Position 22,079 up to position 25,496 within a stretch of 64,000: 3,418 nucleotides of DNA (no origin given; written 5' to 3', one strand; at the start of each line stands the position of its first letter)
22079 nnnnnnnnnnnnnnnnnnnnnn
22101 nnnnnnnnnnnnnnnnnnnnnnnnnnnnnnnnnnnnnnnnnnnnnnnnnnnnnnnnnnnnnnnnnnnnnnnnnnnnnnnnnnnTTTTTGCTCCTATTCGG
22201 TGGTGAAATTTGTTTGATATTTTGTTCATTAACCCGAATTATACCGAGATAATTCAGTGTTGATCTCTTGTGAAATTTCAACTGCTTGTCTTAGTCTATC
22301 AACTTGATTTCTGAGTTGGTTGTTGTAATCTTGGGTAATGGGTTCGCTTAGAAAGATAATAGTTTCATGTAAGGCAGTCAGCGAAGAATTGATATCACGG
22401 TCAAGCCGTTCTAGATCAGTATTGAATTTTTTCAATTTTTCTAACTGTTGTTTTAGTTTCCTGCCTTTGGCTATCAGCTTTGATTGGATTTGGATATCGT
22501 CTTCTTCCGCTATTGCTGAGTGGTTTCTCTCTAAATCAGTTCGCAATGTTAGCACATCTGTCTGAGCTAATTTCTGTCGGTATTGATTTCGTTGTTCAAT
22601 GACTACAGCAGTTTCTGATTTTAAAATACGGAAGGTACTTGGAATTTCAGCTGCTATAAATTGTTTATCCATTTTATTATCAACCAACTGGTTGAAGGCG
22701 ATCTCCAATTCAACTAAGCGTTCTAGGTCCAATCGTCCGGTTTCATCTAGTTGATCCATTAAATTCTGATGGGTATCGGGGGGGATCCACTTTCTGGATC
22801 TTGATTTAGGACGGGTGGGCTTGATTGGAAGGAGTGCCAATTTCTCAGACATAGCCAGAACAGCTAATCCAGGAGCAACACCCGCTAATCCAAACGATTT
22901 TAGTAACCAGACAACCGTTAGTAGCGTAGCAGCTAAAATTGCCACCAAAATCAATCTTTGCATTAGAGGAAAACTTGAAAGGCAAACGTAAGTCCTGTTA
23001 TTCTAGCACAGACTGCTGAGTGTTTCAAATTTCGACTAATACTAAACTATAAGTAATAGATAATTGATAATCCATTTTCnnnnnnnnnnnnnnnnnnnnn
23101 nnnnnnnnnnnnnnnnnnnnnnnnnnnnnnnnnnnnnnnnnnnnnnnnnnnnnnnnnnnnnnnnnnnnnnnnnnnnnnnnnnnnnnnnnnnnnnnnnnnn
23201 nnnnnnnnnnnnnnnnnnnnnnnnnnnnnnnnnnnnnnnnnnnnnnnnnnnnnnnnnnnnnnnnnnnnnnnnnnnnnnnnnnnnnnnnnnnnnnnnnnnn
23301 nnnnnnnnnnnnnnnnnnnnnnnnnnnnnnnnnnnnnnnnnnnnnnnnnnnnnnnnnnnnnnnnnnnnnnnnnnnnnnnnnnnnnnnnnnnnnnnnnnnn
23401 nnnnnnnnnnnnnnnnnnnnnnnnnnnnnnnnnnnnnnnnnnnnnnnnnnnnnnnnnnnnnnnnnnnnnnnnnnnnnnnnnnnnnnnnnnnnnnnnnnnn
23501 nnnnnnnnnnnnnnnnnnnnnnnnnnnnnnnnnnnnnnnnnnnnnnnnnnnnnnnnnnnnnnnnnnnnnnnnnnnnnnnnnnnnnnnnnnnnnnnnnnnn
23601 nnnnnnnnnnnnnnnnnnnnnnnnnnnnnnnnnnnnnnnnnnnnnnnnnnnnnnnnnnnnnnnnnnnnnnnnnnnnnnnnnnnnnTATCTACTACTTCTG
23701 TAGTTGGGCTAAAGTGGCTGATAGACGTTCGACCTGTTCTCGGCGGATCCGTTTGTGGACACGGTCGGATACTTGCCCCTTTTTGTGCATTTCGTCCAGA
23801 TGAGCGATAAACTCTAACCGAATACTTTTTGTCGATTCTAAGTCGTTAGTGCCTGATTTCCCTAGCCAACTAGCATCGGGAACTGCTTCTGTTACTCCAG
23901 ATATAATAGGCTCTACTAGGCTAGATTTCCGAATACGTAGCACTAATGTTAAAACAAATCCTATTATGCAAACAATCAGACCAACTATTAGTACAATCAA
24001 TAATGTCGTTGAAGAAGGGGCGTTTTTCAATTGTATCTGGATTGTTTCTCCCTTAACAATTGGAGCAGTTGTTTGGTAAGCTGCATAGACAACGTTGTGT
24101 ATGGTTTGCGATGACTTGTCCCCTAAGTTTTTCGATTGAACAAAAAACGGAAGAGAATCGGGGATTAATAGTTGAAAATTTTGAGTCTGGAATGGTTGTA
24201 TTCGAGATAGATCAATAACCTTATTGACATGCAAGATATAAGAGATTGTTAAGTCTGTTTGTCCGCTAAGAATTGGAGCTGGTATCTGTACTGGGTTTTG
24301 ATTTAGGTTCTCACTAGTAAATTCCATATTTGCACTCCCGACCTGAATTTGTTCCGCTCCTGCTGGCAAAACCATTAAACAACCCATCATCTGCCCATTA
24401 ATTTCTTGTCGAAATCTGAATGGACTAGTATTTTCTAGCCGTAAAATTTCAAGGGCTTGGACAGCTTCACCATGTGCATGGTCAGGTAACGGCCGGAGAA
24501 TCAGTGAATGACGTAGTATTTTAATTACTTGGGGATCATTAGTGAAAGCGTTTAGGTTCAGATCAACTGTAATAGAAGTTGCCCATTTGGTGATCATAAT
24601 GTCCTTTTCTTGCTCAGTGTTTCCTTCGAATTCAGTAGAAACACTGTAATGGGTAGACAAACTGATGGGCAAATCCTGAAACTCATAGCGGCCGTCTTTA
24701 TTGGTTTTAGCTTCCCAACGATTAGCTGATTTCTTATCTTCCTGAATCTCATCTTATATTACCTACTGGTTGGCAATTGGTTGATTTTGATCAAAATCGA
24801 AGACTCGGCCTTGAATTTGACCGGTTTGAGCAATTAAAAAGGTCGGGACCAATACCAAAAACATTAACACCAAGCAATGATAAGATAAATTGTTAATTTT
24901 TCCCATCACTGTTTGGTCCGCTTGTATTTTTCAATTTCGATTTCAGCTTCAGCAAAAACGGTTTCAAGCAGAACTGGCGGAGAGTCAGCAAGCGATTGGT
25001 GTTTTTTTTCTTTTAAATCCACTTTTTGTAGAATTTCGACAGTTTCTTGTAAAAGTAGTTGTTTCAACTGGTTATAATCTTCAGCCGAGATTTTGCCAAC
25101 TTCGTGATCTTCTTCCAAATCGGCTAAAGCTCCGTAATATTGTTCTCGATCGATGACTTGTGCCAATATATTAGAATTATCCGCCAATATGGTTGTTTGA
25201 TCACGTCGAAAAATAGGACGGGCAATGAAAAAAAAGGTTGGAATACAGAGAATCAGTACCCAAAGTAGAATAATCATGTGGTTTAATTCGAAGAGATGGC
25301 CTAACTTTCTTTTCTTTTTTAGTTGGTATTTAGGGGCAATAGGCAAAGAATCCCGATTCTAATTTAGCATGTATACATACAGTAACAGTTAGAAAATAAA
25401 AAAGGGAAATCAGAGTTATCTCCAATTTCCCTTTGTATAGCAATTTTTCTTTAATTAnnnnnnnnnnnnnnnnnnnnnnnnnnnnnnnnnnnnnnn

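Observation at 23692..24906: Two in-frame stops (TAG, then TAA 9 nt later) inside a conserved CarbopepD-regulatory-like domain of a signal-peptide protein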

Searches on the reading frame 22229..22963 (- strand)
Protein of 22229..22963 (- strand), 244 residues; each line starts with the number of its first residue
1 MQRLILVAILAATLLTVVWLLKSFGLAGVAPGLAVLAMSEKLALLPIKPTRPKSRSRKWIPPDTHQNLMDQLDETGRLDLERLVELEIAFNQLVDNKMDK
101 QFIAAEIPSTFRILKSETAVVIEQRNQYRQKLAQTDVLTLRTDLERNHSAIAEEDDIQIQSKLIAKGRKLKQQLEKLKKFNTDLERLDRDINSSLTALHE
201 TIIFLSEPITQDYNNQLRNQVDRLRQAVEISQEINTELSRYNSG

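Call 5: search_protein_families(library=pfam, proteins=[window:22229-22963:-], max_evalue=1)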
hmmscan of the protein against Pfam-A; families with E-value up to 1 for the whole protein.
window:22229-22963:- (244 aa): 3 families
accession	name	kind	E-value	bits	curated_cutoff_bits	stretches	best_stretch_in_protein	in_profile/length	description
PF09548.15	Spore_III_AB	-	0.016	15.7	32.5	1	165-229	18-84/170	Stage III sporulation protein AB (spore_III_AB)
PF05478.16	Prominin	-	0.59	8.6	34.3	1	126-236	616-709/799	Prominin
PF05859.17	Mis12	-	0.87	9.7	25.7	0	90-230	63-201/231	Mis12 protein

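Call 58: search_protein_families(library=ncbifam, proteins=[window:22229-22963:-], max_evalue=0.01)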
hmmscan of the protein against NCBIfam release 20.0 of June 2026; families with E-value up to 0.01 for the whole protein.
window:22229-22963:- (244 aa): 1 family
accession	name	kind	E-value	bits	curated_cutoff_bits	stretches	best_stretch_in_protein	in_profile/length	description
NF033885.1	conj_TraP_IncI1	equivalog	0.0041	16.9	135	1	133-233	40-142/217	conjugal transfer protein TraP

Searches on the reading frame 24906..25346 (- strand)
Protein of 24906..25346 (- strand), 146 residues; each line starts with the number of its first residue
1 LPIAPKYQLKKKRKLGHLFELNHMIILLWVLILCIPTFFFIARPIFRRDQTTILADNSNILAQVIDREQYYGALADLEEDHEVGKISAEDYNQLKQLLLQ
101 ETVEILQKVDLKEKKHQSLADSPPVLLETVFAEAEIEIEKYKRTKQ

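Call 5: search_protein_families(library=pfam, proteins=[window:24906-25346:-], max_evalue=1)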
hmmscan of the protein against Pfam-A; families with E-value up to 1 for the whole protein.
window:24906-25346:- (146 aa): 3 families
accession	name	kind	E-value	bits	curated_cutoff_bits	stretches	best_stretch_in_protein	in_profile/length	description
PF06464.16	DMAP_binding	-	0.022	16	27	1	74-108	13-48/111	DMAP1-binding Domain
PF05120.17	GvpG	-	0.051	14.2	30.6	1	70-100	33-63/67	Gas vesicle protein G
PF12698.13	ABC2_membrane_3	-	0.082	12.4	31.6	1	24-104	7-80/347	ABC-2 family transporter protein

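Call 58: search_protein_families(library=ncbifam, proteins=[window:24906-25346:-], max_evalue=0.01)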
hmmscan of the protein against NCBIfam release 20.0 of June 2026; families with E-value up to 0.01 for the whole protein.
window:24906-25346:- (146 aa): 1 family
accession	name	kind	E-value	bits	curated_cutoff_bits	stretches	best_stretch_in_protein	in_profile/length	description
TIGR03142.1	cytochro_ccmI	equivalog_domain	2.2e-06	27.9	29.3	1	28-118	4-86/118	c-type cytochrome biogenesis protein CcmI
